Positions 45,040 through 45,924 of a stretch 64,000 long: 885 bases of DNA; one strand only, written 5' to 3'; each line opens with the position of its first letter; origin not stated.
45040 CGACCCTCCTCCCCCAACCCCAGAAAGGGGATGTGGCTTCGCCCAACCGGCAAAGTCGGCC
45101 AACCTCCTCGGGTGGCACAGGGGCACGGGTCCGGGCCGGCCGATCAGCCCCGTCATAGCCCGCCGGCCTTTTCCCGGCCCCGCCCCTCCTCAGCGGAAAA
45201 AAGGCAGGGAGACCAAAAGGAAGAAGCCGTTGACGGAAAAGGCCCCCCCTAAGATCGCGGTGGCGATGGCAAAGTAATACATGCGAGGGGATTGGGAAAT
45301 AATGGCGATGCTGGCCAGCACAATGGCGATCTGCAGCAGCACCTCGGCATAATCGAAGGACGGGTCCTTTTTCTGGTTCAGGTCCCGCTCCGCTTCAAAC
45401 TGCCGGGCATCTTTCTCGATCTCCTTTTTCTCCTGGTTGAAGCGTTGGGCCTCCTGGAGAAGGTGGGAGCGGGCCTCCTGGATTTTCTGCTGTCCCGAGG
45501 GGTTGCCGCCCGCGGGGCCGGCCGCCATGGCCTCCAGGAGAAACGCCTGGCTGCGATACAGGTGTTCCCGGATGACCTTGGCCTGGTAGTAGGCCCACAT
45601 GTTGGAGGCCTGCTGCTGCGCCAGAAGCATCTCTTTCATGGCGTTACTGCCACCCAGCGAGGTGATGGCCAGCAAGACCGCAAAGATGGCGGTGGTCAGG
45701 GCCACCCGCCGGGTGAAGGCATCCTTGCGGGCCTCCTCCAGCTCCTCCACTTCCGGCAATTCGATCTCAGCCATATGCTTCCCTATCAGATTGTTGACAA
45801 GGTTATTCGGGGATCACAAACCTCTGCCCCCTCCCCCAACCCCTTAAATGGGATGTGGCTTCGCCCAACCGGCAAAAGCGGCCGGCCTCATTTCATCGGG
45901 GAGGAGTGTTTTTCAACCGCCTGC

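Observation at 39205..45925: Three same-orientation copies of a ~57-nt intergenic element, two with a hairpin/T-tract tail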

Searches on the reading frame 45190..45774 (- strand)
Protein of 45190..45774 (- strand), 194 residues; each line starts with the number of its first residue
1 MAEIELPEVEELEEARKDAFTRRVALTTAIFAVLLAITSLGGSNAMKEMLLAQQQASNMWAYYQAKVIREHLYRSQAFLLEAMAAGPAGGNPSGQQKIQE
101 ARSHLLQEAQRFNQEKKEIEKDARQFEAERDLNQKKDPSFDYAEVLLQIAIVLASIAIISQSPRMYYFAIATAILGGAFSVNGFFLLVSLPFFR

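Call 12: find_encoding_contigs(protein=window:45190-45774:-, flank=10000, max_places=10)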
Protein window:45190-45774:- (194 aa): 1 contig read that carries it; 1 place shown.
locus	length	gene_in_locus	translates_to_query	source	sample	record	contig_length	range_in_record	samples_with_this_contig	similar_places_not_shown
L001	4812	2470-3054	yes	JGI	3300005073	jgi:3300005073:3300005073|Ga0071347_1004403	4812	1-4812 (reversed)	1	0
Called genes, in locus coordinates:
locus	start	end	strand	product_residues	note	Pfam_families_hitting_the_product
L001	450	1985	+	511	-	PF00149:Metallophos, PF09587:PGA_cap, PF02872:5_nucleotid_C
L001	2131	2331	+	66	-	-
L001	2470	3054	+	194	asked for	PF14235:DUF4337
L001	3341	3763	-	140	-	-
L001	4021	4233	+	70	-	PF07311:Dodecin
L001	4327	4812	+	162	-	?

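Call 14: find_homologous_proteins(query=window:45190-45774:-, max_evalue=1e-10)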
Query window:45190-45774:- (194 aa): 4881 proteins with E <= 1e-10 among 5534 candidates; the best 120 are listed.
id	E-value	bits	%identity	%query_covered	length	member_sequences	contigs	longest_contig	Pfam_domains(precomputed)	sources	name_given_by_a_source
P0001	1.0e-116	405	100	100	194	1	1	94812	PF14235.13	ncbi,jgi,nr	ncbi:MAG: DUF4337 domain-containing protein [Syntrophobacterales bacterium]|nr:DUF4337 domain-contai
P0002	2.4e-113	394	97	100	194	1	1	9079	PF14235.13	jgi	jgi:hypothetical protein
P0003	3.3e-107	374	91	93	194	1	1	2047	PF14235.13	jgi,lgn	jgi:hypothetical protein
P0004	4.3e-107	374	91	93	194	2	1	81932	PF14235.13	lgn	-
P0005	1.2e-106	372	91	93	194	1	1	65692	PF14235.13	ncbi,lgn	ncbi:MAG: DUF4337 domain-containing protein [Desulfobaccales bacterium]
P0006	2.2e-104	365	90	93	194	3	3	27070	PF14235.13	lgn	-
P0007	5.4e-104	364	91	93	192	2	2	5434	PF14235.13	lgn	-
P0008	2.0e-98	345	83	92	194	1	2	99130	PF14235.13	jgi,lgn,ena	-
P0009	2.1e-91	323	79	87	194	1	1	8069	PF14235.13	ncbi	-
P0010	1.0e-89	317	78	99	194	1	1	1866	PF14235.13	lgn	-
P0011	9.1e-89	314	79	87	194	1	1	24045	PF14235.13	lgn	-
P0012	2.0e-88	313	79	99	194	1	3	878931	PF14235.13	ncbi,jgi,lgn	jgi:hypothetical protein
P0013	1.1e-87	311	77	92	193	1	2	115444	PF20990.3,PF14235.13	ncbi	-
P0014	3.4e-72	260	64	93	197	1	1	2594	PF14235.13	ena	-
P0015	4.8e-71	256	63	92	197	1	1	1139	PF14235.13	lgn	-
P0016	7.1e-71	256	65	92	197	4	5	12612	PF14235.13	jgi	jgi:hypothetical protein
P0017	1.5e-70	255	63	92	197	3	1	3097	PF14235.13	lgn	-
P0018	2.1e-70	254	62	92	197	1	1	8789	PF14235.13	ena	-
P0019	6.3e-70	253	63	87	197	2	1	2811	PF14235.13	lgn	-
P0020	1.8e-69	251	64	94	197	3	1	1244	PF14235.13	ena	-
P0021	1.1e-68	249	63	99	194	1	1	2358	PF14235.13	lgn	-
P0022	1.6e-68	248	61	92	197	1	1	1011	PF14235.13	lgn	-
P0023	1.7e-68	248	63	87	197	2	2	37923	PF14235.13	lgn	-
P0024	3.9e-68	247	64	92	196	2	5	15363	PF14235.13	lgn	-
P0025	6.5e-68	246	62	99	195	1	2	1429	PF14235.13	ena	-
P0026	7.7e-68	246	65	92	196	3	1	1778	PF14235.13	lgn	-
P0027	1.1e-67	245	62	100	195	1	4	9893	PF14235.13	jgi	jgi:hypothetical protein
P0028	1.1e-67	245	62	100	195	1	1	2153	PF14235.13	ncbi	-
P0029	1.6e-67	245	62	93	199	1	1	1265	PF14235.13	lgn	-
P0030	2.2e-67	244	62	99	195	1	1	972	PF14235.13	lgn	-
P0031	2.3e-67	244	63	99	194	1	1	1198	PF14235.13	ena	-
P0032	4.7e-67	243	64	85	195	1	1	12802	PF14235.13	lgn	-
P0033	4.9e-67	243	62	99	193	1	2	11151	PF14235.13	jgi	jgi:hypothetical protein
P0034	7.6e-67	243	61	99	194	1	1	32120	PF14235.13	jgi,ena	-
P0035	1.1e-66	242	60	100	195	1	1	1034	PF14235.13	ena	-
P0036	1.2e-66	242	61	99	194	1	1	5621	PF14235.13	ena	-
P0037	1.5e-66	242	60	99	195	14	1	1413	PF14235.13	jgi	jgi:ABC-type multidrug transport system fused ATPase/permease subunit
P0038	1.5e-66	242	60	100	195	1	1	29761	PF14235.13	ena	-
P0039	1.8e-66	241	60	99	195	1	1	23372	PF14235.13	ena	-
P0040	1.8e-66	241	63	99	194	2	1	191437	PF14235.13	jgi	-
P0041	1.9e-66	241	61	99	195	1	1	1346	PF14235.13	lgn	-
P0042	2.7e-66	241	62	100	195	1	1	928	PF14235.13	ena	-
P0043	2.9e-66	241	61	91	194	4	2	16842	PF14235.13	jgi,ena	jgi:hypothetical protein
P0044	3.1e-66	241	59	99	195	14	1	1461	PF14235.13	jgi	jgi:ABC-type multidrug transport system fused ATPase/permease subunit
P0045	3.1e-66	241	62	90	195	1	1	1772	PF14235.13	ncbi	-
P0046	3.3e-66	241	62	99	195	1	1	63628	PF14235.13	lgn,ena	-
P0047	3.5e-66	241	60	100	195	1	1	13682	PF14235.13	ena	-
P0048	3.7e-66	240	61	99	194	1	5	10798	PF14235.13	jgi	jgi:hypothetical protein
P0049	3.8e-66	240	61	99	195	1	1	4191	PF14235.13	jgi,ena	-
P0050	3.9e-66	240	62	99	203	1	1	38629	PF14235.13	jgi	jgi:hypothetical protein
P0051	3.9e-66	240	61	100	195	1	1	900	PF14235.13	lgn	-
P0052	5.0e-66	240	61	99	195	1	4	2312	PF14235.13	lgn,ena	-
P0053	5.4e-66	240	60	100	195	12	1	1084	PF14235.13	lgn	-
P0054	5.4e-66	240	62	99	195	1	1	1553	PF14235.13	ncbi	-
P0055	5.6e-66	240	60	99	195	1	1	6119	PF14235.13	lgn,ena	-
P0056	5.8e-66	240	62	99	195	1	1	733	PF14235.13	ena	-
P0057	7.1e-66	240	62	99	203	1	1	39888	PF14235.13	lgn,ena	-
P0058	7.1e-66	240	62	99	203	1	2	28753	PF14235.13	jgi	jgi:hypothetical protein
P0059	7.4e-66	240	61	100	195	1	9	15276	PF14235.13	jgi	jgi:hypothetical protein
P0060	7.8e-66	239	61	99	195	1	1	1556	PF14235.13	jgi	jgi:hypothetical protein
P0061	7.9e-66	239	62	99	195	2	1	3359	PF14235.13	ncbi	-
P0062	7.9e-66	239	62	99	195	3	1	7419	PF14235.13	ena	-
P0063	1.0e-65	239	59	100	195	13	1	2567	PF14235.13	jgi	-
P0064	1.0e-65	239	60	100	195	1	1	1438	PF14235.13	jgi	jgi:hypothetical protein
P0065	1.2e-65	239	58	100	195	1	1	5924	PF14235.13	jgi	jgi:hypothetical protein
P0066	1.4e-65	239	60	99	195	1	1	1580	PF14235.13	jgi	-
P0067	1.4e-65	239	60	99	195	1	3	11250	PF14235.13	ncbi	-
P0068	1.5e-65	239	61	99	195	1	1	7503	PF14235.13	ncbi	ncbi:MAG: hypothetical protein OHK0032_09920 [Thermodesulfovibrionales bacterium]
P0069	1.5e-65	238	59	100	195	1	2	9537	PF14235.13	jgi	jgi:hypothetical protein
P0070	1.5e-65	238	60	100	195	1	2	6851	PF14235.13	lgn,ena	-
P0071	1.6e-65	238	59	99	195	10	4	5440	PF14235.13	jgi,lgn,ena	-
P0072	1.6e-65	238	60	99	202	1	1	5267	PF14235.13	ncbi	-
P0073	1.7e-65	238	60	99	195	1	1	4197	PF14235.13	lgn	-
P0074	1.9e-65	238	60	100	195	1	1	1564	PF14235.13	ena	-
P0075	1.9e-65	238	62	99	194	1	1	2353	PF14235.13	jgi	jgi:hypothetical protein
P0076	2.2e-65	238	59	100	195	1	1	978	PF14235.13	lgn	-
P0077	2.2e-65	238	63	99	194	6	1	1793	PF14235.13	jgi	jgi:hypothetical protein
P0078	2.3e-65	238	60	99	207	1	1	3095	PF14235.13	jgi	-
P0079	2.6e-65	238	60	99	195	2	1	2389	PF14235.13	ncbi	ncbi:MAG: DUF4337 domain-containing protein [Thermodesulfobacteriota bacterium]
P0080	2.7e-65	238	61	100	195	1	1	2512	PF14235.13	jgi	jgi:polyhydroxyalkanoate synthesis regulator phasin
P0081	2.7e-65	238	61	99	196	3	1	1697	PF14235.13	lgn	-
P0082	2.7e-65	238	60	99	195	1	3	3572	PF14235.13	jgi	-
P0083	2.9e-65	238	61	99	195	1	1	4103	PF14235.13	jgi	jgi:ABC-type multidrug transport system fused ATPase/permease subunit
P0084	2.9e-65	238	59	92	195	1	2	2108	PF14235.13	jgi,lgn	-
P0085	3.1e-65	237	60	99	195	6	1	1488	PF14235.13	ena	-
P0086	3.2e-65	237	59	99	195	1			PF14235.13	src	-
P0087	3.3e-65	237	59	99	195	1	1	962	PF14235.13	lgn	-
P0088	3.3e-65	237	61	99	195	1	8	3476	PF14235.13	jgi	jgi:hypothetical protein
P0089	3.6e-65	237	61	99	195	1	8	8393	PF14235.13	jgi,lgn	jgi:hypothetical protein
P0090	3.6e-65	237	62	100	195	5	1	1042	PF14235.13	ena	-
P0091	3.7e-65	237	61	100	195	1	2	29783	PF14235.13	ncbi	-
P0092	3.8e-65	237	62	100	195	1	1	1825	PF14235.13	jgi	jgi:hypothetical protein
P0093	4.8e-65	237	58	99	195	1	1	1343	PF14235.13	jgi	jgi:hypothetical protein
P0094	4.9e-65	237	62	99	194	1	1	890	PF14235.13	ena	-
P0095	5.0e-65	237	60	99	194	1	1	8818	PF14235.13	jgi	jgi:hypothetical protein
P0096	5.0e-65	237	59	99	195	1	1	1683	PF14235.13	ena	-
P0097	5.2e-65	237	63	99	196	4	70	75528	PF14235.13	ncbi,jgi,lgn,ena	ncbi:MAG: DUF4337 domain-containing protein [Syntrophorhabdales bacterium]|jgi:hypothetical protein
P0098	5.6e-65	237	62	100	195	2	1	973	PF14235.13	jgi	jgi:hypothetical protein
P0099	5.6e-65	237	61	82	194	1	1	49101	PF14235.13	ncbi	-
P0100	5.7e-65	237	61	92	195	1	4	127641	PF14235.13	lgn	-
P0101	6.0e-65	237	62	100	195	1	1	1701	PF14235.13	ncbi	-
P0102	6.1e-65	237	60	99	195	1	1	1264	PF14235.13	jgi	jgi:hypothetical protein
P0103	6.1e-65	237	59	100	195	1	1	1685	PF14235.13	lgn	-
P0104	6.3e-65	236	62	99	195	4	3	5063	PF14235.13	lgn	-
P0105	6.7e-65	236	59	99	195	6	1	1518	PF14235.13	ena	-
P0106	6.9e-65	236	60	100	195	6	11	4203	PF14235.13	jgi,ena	jgi:hypothetical protein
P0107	7.0e-65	236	60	99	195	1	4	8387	PF14235.13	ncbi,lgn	-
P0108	7.0e-65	236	61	94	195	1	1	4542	PF14235.13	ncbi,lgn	-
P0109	7.0e-65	236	60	99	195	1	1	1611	PF14235.13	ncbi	-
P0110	7.2e-65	236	60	99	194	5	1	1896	PF14235.13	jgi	jgi:hypothetical protein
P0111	7.2e-65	236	59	99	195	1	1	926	PF14235.13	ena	-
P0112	7.5e-65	236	60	99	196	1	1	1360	PF14235.13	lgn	-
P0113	7.6e-65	236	61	100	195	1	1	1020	PF14235.13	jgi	jgi:hypothetical protein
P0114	8.2e-65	236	58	100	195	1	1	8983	PF14235.13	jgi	jgi:hypothetical protein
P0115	8.2e-65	236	60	100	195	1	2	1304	PF14235.13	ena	-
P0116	8.4e-65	236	60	99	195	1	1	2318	PF14235.13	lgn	-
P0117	8.6e-65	236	61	99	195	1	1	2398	PF14235.13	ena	-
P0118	8.7e-65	236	62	99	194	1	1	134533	PF14235.13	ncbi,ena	-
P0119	9.1e-65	236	59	100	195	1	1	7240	PF14235.13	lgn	-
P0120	9.1e-65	236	60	99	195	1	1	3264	PF14235.13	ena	-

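Call 15: find_encoding_contigs(protein=P0005, flank=10000, max_places=3)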
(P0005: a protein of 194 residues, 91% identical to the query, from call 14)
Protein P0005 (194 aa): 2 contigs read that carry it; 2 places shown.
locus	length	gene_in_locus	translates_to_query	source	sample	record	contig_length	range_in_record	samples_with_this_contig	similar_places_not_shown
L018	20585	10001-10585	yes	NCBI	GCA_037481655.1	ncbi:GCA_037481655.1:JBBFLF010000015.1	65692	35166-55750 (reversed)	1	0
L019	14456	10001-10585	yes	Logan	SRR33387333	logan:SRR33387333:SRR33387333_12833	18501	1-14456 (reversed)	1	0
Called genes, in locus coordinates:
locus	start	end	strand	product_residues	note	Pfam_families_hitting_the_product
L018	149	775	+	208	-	PF01300:Sua5_yciO_yrdC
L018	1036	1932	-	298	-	PF00574:CLP_protease (faint), PF25145:NfeD1b_N, PF01343:Peptidase_S49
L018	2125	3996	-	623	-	PF17092:PCB_OB (faint), PF00575:S1, PF00575:S1, PF23459:S1_RRP5, PF00575:S1, PF21710:Spt6_S1, PF23459:S1_RRP5 (weak), PF00575:S1, +2 more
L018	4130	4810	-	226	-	PF02224:Cytidylate_kin, PF13189:Cytidylate_kin2 (faint)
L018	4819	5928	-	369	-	PF00155:Aminotran_1_2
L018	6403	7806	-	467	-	-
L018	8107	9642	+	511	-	PF00149:Metallophos, PF09587:PGA_cap, PF02872:5_nucleotid_C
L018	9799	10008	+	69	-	-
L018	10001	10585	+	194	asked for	PF14235:DUF4337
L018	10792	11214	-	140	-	-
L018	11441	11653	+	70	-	PF07311:Dodecin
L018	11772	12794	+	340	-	PF01137:RTC, PF05189:RTC_insert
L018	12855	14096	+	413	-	PF01546:Peptidase_M20, PF07687:M20_dimer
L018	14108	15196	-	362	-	PF00465:Fe-ADH (weak), PF13685:Fe-ADH_2, PF01761:DHQ_synthase, PF24621:DHQS_C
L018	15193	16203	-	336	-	PF18152:DAHP_snth_FXD, PF00793:DAHP_synth_1, PF03102:NeuB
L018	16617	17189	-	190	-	PF01478:Peptidase_A24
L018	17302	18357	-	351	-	PF00107:ADH_zinc_N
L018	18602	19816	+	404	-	PF13433:Peripla_BP_5, PF13458:Peripla_BP_6, PF01094:ANF_receptor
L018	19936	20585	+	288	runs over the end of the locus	PF02653:BPD_transp_2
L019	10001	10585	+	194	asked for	PF14235:DUF4337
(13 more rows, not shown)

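Call 16: find_encoding_contigs(protein=P0008, flank=10000, max_places=3)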
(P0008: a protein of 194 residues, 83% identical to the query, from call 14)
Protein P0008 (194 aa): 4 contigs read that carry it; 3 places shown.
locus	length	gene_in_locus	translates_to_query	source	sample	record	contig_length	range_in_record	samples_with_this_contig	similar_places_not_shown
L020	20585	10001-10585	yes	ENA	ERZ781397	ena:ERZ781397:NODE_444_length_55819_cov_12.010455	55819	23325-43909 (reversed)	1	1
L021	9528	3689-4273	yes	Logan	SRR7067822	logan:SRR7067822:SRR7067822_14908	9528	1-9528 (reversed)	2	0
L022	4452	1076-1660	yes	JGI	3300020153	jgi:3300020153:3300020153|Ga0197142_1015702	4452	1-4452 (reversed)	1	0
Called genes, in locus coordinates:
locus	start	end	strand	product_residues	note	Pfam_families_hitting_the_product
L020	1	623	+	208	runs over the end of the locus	PF01300:Sua5_yciO_yrdC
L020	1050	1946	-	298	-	PF25145:NfeD1b_N, PF01343:Peptidase_S49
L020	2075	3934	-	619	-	PF00575:S1, PF00575:S1, PF23459:S1_RRP5 (weak), PF00575:S1, PF23459:S1_RRP5, PF00575:S1, PF21710:Spt6_S1, PF00575:S1, +3 more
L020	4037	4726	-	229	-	PF02224:Cytidylate_kin, PF13189:Cytidylate_kin2 (weak), PF13238:AAA_18 (faint), PF13207:AAA_17 (faint)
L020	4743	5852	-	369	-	PF00155:Aminotran_1_2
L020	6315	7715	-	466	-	PF01943:Polysacc_synt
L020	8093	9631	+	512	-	PF00149:Metallophos, PF09587:PGA_cap, PF02872:5_nucleotid_C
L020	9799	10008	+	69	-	-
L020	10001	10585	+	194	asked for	PF14235:DUF4337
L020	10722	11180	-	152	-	-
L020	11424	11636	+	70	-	PF07311:Dodecin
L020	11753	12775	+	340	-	PF01137:RTC, PF05189:RTC_insert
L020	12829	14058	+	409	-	PF01546:Peptidase_M20, PF07687:M20_dimer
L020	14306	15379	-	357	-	PF00465:Fe-ADH (weak), PF13685:Fe-ADH_2, PF01761:DHQ_synthase, PF24621:DHQS_C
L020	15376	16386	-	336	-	PF18152:DAHP_snth_FXD, PF00793:DAHP_synth_1, PF03102:NeuB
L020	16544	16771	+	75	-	-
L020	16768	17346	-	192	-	PF01478:Peptidase_A24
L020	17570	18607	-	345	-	PF00107:ADH_zinc_N (weak)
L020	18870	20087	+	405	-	PF13433:Peripla_BP_5, PF13458:Peripla_BP_6, PF01094:ANF_receptor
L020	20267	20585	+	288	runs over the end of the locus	PF02653:BPD_transp_2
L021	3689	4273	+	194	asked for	PF14235:DUF4337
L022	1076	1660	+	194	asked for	PF14235:DUF4337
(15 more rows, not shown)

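Call 17: find_encoding_contigs(protein=P0012, flank=10000, max_places=3)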
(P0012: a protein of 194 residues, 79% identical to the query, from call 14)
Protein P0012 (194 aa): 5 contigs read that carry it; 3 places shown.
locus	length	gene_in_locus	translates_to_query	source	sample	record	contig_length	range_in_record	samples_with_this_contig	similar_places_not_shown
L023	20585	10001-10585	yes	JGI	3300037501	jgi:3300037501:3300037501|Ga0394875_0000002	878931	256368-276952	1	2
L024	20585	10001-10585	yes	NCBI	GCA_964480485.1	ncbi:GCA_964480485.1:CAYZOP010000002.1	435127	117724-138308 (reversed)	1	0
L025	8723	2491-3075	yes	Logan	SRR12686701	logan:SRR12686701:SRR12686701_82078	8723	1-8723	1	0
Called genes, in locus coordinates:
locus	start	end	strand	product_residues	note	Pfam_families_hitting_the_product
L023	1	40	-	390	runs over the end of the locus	PF12704:MacB_PCD, PF02687:FtsX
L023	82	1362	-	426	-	PF00155:Aminotran_1_2, PF01212:Beta_elim_lyase (weak)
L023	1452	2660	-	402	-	PF08240:ADH_N, PF00107:ADH_zinc_N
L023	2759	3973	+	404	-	PF04055:Radical_SAM, PF13186:SPASM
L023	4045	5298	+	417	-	PF20706:GT4-conflict (weak), PF00534:Glycos_transf_1, PF13692:Glyco_trans_1_4, PF13524:Glyco_trans_1_2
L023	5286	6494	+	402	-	PF13506:Glyco_transf_21, PF13641:Glyco_tranf_2_3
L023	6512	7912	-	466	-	PF01943:Polysacc_synt, PF13440:Polysacc_synt_3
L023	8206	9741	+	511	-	PF00149:Metallophos, PF09587:PGA_cap (weak), PF02872:5_nucleotid_C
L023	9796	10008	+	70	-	-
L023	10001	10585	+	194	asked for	PF14235:DUF4337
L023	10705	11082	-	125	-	-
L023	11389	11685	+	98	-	PF07311:Dodecin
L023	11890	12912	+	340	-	PF01137:RTC, PF05189:RTC_insert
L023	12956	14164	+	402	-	PF01546:Peptidase_M20, PF07687:M20_dimer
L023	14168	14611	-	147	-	PF01980:TrmO_N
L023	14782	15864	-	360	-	PF13685:Fe-ADH_2 (weak), PF01761:DHQ_synthase, PF24621:DHQS_C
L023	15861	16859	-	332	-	PF18152:DAHP_snth_FXD, PF00793:DAHP_synth_1, PF03102:NeuB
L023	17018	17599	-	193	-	PF01478:Peptidase_A24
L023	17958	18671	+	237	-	PF03358:FMN_red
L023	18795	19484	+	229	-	PF00027:cNMP_binding, PF13545:HTH_Crp_2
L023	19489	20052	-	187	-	PF13302:Acetyltransf_3, PF13420:Acetyltransf_4 (weak), PF00583:Acetyltransf_1, PF13673:Acetyltransf_10 (weak), PF13508:Acetyltransf_7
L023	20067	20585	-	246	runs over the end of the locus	PF00149:Metallophos, PF12850:Metallophos_2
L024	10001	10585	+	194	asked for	PF14235:DUF4337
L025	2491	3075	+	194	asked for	PF14235:DUF4337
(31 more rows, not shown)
